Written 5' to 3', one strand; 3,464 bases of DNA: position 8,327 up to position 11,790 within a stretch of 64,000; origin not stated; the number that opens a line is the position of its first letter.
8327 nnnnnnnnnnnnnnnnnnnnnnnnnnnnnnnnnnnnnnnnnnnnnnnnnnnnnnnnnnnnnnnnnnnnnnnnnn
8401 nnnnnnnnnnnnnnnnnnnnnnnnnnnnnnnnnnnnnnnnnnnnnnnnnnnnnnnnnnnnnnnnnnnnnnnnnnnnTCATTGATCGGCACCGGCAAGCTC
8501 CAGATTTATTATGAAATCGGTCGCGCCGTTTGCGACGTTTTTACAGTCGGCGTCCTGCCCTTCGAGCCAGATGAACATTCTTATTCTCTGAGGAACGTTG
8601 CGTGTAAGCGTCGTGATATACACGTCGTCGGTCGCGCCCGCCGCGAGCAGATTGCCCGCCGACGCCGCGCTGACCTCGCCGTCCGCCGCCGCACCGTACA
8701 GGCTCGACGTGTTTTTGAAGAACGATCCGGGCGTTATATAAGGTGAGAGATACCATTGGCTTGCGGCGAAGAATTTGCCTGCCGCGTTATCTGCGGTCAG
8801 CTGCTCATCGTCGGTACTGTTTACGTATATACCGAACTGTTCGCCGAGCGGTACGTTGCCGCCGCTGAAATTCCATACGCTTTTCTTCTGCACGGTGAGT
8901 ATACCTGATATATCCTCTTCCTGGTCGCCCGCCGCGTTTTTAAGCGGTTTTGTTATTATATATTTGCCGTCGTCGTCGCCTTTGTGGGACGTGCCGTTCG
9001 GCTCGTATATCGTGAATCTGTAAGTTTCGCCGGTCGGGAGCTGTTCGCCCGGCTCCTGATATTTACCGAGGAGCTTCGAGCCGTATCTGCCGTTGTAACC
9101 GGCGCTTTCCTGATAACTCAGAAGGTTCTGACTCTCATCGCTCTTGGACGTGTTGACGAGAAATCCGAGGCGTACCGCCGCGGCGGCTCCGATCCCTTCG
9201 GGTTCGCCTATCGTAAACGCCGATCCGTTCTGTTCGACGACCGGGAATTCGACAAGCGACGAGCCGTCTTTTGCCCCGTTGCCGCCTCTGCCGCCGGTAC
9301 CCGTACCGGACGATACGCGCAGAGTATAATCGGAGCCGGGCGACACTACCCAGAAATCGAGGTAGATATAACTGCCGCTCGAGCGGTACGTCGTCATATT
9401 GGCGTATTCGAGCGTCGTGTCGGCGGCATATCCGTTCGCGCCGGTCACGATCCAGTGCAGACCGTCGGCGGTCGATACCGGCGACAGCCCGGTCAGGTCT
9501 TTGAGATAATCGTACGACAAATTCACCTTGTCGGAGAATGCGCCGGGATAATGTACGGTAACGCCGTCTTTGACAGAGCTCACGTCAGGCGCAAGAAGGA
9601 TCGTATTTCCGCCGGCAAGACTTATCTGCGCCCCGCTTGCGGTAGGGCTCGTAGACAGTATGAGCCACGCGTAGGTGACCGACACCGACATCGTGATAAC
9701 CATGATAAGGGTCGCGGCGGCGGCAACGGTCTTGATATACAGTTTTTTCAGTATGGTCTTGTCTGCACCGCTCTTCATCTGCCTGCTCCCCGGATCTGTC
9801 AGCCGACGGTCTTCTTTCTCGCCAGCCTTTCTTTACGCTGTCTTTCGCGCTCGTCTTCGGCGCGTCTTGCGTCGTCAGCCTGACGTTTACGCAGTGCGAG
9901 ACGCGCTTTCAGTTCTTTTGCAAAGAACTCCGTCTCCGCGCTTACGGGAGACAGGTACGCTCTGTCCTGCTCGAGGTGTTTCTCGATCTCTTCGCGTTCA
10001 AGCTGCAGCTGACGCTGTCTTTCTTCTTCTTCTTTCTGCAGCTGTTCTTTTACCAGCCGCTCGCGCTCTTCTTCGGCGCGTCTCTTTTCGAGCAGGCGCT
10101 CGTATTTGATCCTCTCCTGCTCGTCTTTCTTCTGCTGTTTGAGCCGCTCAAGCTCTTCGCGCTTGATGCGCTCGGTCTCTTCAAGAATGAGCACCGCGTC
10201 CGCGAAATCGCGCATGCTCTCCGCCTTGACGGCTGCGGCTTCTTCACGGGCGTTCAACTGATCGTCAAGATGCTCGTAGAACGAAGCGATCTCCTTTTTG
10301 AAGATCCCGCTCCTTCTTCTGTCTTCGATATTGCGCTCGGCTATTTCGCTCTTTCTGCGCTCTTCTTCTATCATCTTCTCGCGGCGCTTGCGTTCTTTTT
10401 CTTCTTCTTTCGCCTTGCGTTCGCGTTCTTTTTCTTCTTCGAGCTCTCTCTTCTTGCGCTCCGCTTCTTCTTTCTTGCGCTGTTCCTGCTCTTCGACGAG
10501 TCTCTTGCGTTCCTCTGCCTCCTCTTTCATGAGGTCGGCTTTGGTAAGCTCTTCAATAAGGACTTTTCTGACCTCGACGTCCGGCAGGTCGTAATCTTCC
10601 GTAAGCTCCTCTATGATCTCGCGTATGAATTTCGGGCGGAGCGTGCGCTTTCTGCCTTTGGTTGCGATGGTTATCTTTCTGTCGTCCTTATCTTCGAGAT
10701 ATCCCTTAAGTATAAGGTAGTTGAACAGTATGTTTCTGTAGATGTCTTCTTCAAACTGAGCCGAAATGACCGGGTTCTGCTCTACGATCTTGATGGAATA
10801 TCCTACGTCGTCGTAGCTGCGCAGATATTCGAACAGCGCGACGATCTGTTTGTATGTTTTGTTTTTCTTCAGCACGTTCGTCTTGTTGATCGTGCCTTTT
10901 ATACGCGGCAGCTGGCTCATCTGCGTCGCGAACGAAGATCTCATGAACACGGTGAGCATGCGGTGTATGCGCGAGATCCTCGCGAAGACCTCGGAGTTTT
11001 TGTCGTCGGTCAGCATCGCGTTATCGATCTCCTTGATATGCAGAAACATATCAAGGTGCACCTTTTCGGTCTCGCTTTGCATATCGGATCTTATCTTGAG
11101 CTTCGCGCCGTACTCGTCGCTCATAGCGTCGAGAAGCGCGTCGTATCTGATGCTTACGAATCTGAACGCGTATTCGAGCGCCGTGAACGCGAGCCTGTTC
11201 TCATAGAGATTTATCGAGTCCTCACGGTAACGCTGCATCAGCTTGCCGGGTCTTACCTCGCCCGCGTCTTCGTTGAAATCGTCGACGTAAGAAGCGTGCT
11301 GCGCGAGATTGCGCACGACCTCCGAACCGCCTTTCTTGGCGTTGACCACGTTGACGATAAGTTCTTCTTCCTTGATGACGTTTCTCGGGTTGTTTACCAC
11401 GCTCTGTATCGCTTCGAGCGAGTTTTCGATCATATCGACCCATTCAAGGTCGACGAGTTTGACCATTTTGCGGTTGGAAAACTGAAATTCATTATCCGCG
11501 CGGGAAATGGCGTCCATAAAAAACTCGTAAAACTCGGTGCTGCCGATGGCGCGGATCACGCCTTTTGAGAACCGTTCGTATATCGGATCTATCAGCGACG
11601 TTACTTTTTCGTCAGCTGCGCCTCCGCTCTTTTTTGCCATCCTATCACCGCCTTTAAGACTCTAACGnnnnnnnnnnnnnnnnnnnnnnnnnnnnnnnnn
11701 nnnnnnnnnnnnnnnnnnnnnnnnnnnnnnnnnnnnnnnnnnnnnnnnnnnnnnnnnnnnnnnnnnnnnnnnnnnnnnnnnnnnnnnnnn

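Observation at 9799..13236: Membrane-tethered McrB-family AAA+ protein and a nuclease-less, E/R/K-helix partner embedded between the two sipW genes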

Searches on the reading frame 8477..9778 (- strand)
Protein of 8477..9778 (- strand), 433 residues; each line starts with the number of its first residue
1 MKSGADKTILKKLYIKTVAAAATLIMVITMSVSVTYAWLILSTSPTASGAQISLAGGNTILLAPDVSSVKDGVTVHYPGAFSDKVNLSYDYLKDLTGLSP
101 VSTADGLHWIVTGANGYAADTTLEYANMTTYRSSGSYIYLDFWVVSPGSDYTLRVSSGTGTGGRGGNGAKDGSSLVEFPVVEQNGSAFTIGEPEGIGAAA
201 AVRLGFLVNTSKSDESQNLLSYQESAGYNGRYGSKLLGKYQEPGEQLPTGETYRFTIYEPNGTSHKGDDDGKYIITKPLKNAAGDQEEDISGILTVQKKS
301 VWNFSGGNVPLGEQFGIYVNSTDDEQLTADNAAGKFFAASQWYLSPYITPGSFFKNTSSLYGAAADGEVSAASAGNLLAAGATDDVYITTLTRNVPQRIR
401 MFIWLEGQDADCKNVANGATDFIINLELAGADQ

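Call 3: search_protein_families(library=pfam, proteins=[window:8477-9778:-], max_evalue=0.1)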
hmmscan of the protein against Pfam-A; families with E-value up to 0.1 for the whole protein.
window:8477-9778:- (433 aa): 1 family
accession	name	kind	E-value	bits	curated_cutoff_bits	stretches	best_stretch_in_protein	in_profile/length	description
PF13786.12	DUF4179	-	0.071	14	30.1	0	11-88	3-87/94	Domain of unknown function (DUF4179)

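Call 4: search_protein_families(library=ncbifam, proteins=[window:8477-9778:-], max_evalue=0.1)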
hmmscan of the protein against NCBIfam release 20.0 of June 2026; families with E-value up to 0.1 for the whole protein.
window:8477-9778:- (433 aa): 1 family
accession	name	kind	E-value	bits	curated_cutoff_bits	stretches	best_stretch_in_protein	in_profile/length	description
NF007850.1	PRK10559.1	equivalog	0.028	13.5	400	1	20-76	4-57/303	p-hydroxybenzoic acid efflux pump subunit AaeA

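Call 64: search_solved_structures(query=A5, max_evalue=10)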
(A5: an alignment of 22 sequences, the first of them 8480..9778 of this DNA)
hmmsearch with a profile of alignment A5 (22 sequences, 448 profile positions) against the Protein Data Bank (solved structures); distinct sequences matched with E-value up to 10: 4.
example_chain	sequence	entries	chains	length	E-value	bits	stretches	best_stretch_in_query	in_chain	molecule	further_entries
1wp5_A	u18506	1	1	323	0.021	16.7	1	359-441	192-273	topoisomerase IV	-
8asv_E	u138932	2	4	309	0.18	13.7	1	151-243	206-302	Elongator complex protein 5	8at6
9lfl_B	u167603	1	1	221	0.79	11.5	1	106-184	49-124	TR92 heavy chain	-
8hlb_D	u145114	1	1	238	0.93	11.3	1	106-184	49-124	TR92 heavy chain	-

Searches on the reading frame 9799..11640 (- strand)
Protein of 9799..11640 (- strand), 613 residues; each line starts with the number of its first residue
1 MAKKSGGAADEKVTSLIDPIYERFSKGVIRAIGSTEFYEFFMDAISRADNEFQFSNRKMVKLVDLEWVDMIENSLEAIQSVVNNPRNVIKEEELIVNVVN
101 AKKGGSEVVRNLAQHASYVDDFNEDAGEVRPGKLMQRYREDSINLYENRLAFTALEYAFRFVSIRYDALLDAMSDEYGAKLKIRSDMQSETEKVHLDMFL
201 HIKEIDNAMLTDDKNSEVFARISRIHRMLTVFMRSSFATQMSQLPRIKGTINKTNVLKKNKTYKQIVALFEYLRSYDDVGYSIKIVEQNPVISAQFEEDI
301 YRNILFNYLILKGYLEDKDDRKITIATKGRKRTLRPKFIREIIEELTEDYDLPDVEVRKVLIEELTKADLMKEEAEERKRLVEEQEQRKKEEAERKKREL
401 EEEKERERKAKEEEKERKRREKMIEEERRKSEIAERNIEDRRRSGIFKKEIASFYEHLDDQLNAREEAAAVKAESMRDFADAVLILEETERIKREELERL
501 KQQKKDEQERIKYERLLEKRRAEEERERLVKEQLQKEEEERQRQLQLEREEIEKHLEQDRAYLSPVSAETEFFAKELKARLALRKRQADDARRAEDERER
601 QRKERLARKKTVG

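Call 3: search_protein_families(library=pfam, proteins=[window:9799-11640:-], max_evalue=0.1)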
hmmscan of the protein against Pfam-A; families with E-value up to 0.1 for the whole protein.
window:9799-11640:- (613 aa): 0 families

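Call 4: search_protein_families(library=ncbifam, proteins=[window:9799-11640:-], max_evalue=0.1)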
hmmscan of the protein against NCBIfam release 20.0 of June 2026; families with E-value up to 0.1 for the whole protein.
window:9799-11640:- (613 aa): 0 families

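Call 5: search_protein_families(library=padloc, proteins=[window:9799-11640:-], max_evalue=1)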
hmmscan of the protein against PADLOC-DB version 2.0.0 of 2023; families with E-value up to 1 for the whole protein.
window:9799-11640:- (613 aa): 0 families

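Call 7: search_solved_structures(query=window:9799-11640:-, max_evalue=1)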
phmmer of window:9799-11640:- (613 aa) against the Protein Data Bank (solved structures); distinct sequences matched with E-value up to 1: 0.

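Call 8: search_protein_families(library=phrogs, proteins=[window:9799-11640:-], max_evalue=0.1)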
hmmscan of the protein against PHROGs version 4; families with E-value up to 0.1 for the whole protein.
window:9799-11640:- (613 aa): 0 families

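Call 26: search_solved_structures(query=A2, max_evalue=10, show_alignments=2)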
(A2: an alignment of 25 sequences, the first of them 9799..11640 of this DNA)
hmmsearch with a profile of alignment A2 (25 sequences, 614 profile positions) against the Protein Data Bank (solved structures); distinct sequences matched with E-value up to 10: 5.
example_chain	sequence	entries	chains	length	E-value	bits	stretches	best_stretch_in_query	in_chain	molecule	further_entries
9i7s_K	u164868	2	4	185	0.18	13.3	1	493-561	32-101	Tom20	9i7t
3cb5_A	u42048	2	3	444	0.73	11.3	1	231-277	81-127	FACT complex subunit spt16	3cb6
9gio_A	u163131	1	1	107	1.5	10.3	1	196-226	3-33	Elongin-B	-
5ydk_A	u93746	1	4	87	3.3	9.2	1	502-575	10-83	E3 ubiquitin-protein ligase RNF168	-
8qkd_A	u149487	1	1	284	6.2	8.3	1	518-608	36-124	sc-CC-5-24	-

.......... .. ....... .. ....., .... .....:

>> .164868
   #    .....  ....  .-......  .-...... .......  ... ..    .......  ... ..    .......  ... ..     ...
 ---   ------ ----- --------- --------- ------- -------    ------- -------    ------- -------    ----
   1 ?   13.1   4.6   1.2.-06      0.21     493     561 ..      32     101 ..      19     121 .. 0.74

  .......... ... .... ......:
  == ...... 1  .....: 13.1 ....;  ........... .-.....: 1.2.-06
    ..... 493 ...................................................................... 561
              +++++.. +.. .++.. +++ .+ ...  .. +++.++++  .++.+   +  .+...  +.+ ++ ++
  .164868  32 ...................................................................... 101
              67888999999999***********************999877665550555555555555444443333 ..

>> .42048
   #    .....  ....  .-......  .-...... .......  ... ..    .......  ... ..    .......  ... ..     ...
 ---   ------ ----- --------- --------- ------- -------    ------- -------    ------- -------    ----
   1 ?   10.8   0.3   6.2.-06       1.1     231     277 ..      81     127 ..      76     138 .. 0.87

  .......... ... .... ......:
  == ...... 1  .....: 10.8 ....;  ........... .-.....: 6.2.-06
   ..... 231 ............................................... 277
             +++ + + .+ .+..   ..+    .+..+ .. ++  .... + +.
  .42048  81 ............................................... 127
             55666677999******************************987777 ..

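Call 27: search_protein_families(library=pfam, alignment_id=A2, max_evalue=1)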
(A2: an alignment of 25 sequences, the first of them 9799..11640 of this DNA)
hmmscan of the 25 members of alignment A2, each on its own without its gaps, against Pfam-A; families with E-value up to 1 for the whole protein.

A. member 1, window:9799-11640:- (613 aa): 0 families

B. families by the number of members that match (of 25 scanned): 5 families
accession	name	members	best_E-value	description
PF09823.15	DUF2357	23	2.5e-07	Domain of unknown function (DUF2357)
PF16007.11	DUF4777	4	0.048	Domain of unknown function (DUF4777)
PF17396.8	DUF1611_N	3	0.026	Domain of unknown function (DUF1611_N) Rossmann-like domain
PF23107.1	Zf-C2H2_ZNF451_C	1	0.18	Two consecutive Zinc fingers C2H2 type, ZNF451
PF13401.12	AAA_22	1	0.79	AAA domain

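Call 42: predict_structure(alignment_id=A2)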
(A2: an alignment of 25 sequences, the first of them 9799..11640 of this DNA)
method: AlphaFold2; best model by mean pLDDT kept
length: 613 residues; sequences in the alignment: 25
mean_pLDDT: 64.6   pTM: 0.34
mean pLDDT of the five models: 64.6, 62.0, 61.9, 61.6, 59.8
residues with pLDDT >= 90: 16; 70-90: 233; 50-70: 240; < 50: 124
segments of 3 or more residues with pLDDT < 50: 1-22, 50-57, 89-99, 176-212, 282-290, 317-319, 321-335, 350-353, 477-479
pLDDT, mean of each block of 10 residues (from residue 1): 33 40 53 63 58 47 73 89 69 42 56 55 59 55 77 90 77 46 37 37 39 64 89 89 78 62 86 72 46 57 60 54 40 47 52 51 54 62 68 70 68 67 70 72 71 73 68 50 58 71 71 73 74 76 81 85 85 88 88 86 77 52
secondary structure, 60 per line:
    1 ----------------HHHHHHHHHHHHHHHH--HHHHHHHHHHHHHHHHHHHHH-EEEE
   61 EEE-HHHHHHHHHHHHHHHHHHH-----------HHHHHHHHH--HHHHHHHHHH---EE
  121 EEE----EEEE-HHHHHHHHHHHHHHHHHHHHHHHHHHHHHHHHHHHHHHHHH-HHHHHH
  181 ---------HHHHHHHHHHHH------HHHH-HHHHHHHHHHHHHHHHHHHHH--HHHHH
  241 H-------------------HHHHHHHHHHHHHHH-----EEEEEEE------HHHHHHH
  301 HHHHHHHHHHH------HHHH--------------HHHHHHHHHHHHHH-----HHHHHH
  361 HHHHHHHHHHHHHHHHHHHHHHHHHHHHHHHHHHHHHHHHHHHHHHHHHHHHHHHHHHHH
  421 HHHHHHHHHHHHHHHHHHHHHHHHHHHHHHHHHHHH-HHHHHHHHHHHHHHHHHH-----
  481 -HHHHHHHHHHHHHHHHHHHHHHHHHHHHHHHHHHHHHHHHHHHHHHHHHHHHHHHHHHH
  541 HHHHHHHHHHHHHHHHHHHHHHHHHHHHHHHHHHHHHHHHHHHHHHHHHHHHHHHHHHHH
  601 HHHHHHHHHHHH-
elements in order: H17-32 H35-55 E57-63 H65-83 H95-103 H106-115 E119-123 E128-131 H133-173 H175-180 H190-201 H208-211 H213-233 H236-241 H261-275 E281-287 H294-311 H318-321 H336-349 H355-456 H458-475 H482-612

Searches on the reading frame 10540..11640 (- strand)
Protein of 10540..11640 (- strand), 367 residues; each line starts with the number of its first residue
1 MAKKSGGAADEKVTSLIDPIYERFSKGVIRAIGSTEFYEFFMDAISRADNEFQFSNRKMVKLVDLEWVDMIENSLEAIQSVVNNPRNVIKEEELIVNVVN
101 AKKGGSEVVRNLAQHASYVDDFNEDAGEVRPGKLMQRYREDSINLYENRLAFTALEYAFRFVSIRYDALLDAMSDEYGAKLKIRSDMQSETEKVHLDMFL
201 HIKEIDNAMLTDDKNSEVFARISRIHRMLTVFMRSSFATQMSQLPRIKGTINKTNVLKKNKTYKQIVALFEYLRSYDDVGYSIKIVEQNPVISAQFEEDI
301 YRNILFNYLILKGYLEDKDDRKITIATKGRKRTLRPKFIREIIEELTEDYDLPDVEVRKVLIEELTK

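Call 12: find_homologous_proteins(query=window:10540-11640:-)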
Query window:10540-11640:- (367 aa): 1492 proteins with E <= 0.001 among 3855 candidates; the best 120 are listed.
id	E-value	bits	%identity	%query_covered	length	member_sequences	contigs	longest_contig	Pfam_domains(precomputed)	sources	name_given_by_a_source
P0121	7.3e-212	721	90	100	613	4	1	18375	PF09823.16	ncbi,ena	-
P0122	1.1e-192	658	100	84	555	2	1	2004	-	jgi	jgi:hypothetical protein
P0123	4.2e-177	606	74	100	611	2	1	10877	PF09823.16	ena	-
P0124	1.1e-175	602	77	98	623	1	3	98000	PF09823.16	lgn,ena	-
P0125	1.2e-171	588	72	99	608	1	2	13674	PF09823.16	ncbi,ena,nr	ncbi:MAG: DUF2357 domain-containing protein [Clostridia bacterium]|nr:DUF2357 domain-containing prot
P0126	2.1e-171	588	72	100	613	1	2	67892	PF09823.16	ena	-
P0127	3.1e-171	587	72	99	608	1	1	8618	PF09823.16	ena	-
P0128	4.6e-170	583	74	98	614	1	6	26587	PF09823.16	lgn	-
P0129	1.9e-169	581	72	96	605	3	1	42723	PF09823.16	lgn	-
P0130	1.1e-168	579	71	98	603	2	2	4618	PF09823.16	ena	-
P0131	3.7e-168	577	72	97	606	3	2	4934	PF09823.16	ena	-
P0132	5.5e-168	576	70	100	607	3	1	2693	PF09823.16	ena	-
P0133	9.0e-168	576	70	98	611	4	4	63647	-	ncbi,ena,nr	ncbi:MAG: hypothetical protein IJS45_07800 [Clostridia bacterium]|nr:hypothetical protein [Clostridi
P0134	1.2e-167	575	69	99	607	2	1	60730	PF09823.16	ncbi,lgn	-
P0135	1.5e-167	575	72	97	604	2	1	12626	-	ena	-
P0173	2.3e-163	561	68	100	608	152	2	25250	PF09823.16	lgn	-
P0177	2.5e-163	561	72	96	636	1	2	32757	PF09823.16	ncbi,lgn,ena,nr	ncbi:MAG: DUF2357 domain-containing protein [Clostridia bacterium]|nr:DUF2357 domain-containing prot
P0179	2.9e-163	561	70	96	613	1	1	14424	PF09823.16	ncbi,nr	ncbi:MAG: DUF2357 domain-containing protein [Clostridia bacterium]|nr:DUF2357 domain-containing prot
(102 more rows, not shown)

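Call 66: search_protein_families(library=pfam, proteins=[P0125, P0177, P0123, P0173, P0179], max_evalue=0.1)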
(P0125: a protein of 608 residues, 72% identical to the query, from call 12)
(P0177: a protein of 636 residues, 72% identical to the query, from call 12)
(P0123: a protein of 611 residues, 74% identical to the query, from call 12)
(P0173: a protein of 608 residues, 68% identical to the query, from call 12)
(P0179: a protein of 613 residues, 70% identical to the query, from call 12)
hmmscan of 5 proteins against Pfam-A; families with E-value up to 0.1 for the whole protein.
P0125 (608 aa): 2 families
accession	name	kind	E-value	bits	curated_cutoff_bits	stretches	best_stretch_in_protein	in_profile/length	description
PF09823.15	DUF2357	-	5.3e-07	29.6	23.3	1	37-170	51-186/251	Domain of unknown function (DUF2357)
PF16007.11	DUF4777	-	0.074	13.7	34.4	0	341-370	22-51/66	Domain of unknown function (DUF4777)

P0177 (636 aa): 1 family
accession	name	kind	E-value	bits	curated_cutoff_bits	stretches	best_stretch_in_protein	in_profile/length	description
PF09823.15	DUF2357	-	1.5e-06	28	23.3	1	35-162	52-181/251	Domain of unknown function (DUF2357)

P0123 (611 aa): 1 family
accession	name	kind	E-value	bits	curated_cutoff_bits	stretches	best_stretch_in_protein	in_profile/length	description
PF09823.15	DUF2357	-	3.9e-07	30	23.3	1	37-169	53-187/251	Domain of unknown function (DUF2357)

P0173 (608 aa): 1 family
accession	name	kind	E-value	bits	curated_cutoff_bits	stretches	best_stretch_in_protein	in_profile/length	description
PF09823.15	DUF2357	-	3.1e-07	30.3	23.3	1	36-171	52-189/251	Domain of unknown function (DUF2357)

P0179 (613 aa): 1 family
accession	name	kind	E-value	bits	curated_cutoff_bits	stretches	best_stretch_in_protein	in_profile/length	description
PF09823.15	DUF2357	-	1.9e-05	24.5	23.3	1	37-172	53-190/251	Domain of unknown function (DUF2357)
